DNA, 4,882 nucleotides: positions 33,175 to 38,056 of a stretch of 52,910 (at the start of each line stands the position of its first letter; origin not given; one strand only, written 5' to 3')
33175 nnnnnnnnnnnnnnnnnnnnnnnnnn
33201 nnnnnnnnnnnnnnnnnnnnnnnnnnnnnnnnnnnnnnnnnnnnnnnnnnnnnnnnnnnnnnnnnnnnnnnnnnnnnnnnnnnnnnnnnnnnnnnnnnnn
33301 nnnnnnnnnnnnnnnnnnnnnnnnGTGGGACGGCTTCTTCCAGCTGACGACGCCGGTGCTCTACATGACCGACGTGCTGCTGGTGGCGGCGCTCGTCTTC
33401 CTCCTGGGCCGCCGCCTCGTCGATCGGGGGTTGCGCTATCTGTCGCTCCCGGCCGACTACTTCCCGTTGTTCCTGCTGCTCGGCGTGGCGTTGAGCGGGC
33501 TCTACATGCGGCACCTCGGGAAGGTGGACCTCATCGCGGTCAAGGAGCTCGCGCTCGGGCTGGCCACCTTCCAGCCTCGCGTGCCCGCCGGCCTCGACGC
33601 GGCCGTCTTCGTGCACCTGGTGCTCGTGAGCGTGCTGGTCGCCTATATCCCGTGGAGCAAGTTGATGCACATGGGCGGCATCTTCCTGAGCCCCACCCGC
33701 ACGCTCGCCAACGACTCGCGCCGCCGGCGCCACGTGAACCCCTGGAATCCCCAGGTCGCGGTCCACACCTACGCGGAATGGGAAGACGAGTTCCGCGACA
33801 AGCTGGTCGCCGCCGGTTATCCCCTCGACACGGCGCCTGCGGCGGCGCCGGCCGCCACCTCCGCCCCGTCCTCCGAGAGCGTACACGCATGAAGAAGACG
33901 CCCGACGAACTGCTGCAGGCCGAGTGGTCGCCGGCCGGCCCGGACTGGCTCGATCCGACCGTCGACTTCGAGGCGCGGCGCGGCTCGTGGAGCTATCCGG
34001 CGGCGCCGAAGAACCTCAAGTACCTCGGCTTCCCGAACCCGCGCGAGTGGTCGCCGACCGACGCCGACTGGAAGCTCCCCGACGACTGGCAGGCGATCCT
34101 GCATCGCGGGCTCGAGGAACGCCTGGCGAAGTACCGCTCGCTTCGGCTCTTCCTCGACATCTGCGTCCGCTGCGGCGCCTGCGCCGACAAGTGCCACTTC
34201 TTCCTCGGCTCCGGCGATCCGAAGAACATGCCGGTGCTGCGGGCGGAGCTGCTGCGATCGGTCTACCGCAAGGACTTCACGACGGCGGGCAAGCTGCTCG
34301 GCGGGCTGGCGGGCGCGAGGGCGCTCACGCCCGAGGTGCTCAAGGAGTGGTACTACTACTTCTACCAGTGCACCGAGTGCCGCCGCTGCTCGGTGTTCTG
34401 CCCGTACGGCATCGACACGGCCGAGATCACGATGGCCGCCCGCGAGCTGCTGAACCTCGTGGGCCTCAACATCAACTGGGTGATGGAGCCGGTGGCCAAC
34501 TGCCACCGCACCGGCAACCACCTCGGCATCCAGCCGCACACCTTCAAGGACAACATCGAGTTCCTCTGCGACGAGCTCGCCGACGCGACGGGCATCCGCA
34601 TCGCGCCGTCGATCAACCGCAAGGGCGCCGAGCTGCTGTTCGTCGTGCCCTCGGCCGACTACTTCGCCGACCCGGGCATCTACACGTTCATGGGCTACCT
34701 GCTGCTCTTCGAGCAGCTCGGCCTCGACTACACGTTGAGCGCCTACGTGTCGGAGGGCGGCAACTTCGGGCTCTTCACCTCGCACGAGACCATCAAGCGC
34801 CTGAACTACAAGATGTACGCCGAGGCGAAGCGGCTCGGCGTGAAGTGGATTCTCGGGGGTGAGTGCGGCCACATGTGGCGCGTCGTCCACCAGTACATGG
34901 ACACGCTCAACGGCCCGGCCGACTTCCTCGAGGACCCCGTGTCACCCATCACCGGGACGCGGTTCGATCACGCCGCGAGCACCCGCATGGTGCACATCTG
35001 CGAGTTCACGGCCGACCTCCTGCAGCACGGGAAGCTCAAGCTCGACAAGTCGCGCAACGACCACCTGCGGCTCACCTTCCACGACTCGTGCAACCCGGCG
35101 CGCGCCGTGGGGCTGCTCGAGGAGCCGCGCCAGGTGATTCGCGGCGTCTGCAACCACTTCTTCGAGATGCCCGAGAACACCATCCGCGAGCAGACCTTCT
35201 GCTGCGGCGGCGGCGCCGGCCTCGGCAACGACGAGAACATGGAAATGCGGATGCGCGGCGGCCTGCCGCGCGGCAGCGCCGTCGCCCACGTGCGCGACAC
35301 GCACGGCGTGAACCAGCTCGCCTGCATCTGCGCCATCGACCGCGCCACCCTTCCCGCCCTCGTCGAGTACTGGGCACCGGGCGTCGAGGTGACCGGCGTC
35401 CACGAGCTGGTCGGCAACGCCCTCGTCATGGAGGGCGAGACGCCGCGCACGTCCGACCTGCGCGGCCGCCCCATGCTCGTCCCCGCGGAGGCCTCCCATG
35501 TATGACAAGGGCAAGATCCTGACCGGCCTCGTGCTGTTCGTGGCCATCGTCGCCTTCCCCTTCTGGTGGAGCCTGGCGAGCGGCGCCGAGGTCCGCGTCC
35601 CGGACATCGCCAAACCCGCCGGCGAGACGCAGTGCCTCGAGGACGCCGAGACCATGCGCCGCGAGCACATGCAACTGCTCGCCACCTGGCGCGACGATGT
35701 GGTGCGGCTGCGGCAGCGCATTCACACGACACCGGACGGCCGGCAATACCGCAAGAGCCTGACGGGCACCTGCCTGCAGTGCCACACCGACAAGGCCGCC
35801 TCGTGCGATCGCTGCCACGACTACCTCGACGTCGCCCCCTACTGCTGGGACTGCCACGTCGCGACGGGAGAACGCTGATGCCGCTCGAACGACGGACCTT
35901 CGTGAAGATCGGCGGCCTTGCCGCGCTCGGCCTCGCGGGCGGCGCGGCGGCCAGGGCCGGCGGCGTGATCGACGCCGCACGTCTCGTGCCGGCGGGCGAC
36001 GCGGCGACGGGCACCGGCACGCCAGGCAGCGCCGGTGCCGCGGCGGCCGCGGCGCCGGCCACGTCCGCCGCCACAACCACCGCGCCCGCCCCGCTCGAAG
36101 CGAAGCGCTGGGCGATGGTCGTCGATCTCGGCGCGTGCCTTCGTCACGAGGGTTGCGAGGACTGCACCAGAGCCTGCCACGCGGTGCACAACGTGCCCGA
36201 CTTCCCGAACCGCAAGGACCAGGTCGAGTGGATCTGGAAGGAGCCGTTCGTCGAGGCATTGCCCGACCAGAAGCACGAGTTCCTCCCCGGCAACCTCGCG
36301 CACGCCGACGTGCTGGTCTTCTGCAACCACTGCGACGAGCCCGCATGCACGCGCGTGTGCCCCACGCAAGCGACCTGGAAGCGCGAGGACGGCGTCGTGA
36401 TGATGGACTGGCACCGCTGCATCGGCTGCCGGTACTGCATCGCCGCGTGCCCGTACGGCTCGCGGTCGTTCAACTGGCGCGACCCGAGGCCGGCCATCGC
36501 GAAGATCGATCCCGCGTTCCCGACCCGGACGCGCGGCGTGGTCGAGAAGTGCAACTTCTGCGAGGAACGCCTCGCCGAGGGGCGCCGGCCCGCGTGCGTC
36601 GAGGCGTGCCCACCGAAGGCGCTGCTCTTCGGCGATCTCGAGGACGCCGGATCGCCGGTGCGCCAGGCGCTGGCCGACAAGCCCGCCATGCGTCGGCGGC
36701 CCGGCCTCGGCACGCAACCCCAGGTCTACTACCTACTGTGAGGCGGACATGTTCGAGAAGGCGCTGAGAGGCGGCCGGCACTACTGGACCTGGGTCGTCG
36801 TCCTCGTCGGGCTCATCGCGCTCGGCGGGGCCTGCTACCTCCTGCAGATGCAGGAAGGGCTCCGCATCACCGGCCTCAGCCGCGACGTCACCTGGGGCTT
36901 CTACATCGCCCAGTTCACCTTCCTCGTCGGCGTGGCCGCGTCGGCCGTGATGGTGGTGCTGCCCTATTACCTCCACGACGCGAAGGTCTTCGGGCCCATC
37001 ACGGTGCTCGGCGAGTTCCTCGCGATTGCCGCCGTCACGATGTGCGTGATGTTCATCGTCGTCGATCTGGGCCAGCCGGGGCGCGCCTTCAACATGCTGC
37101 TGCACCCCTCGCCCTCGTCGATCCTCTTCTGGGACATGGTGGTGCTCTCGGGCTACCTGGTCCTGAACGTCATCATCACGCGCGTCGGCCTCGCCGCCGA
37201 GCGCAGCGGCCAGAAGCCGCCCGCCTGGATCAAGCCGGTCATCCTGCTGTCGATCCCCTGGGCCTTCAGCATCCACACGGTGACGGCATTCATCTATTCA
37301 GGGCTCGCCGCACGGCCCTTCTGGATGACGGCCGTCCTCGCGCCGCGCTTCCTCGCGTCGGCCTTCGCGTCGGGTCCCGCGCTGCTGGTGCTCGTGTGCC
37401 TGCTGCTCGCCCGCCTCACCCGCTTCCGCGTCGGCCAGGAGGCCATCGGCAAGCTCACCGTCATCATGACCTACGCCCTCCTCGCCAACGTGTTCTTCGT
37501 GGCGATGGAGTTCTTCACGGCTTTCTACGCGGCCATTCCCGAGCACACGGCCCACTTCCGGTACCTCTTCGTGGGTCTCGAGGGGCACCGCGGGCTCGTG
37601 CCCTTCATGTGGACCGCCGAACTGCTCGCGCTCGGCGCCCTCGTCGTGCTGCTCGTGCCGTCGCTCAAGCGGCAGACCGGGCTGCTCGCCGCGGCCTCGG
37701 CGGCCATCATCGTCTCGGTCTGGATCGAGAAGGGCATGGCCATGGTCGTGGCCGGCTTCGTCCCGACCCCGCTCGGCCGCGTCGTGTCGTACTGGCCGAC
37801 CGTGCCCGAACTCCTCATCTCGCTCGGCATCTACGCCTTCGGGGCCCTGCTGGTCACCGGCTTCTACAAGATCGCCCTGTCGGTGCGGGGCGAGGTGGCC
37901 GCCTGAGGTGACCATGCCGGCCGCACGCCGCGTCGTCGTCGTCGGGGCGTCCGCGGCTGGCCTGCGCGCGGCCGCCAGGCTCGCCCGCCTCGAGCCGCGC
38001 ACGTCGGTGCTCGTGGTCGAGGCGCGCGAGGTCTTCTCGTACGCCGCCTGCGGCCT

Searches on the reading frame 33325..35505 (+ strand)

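Call 15: search_protein_families(library=pfam, proteins=[window:33325-35505:+], max_evalue=0.000001)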
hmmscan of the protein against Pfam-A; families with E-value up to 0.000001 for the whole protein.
window:33325-35505:+ (726 aa): 2 families
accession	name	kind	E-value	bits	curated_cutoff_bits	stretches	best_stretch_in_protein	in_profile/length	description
PF13183.11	Fer4_8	-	3e-12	47.3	27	1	278-363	3-68/68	4Fe-4S dicluster domain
PF13534.11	Fer4_17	-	3.9e-08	34.2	22.2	1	280-364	2-61/61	4Fe-4S dicluster domain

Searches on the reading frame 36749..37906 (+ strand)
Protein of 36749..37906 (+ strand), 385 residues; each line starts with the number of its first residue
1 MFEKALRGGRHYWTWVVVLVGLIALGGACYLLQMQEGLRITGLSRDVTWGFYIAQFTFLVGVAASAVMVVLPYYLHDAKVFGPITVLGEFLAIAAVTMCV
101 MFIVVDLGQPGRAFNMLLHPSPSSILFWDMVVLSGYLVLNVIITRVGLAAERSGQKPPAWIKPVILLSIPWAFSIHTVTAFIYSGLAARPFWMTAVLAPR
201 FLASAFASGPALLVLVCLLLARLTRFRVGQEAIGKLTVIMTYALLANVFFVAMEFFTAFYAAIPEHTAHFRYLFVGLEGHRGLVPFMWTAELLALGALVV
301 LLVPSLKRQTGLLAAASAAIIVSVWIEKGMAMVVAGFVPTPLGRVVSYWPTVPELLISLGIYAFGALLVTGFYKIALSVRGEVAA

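Call 15: search_protein_families(library=pfam, proteins=[window:36749-37906:+], max_evalue=0.000001)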
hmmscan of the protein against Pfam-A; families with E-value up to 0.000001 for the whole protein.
window:36749-37906:+ (385 aa): 1 family
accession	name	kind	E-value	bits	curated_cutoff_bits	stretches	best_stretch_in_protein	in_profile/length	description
PF03916.19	NrfD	-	1.7e-37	130.2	25.8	1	42-327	4-300/313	Polysulphide reductase, NrfD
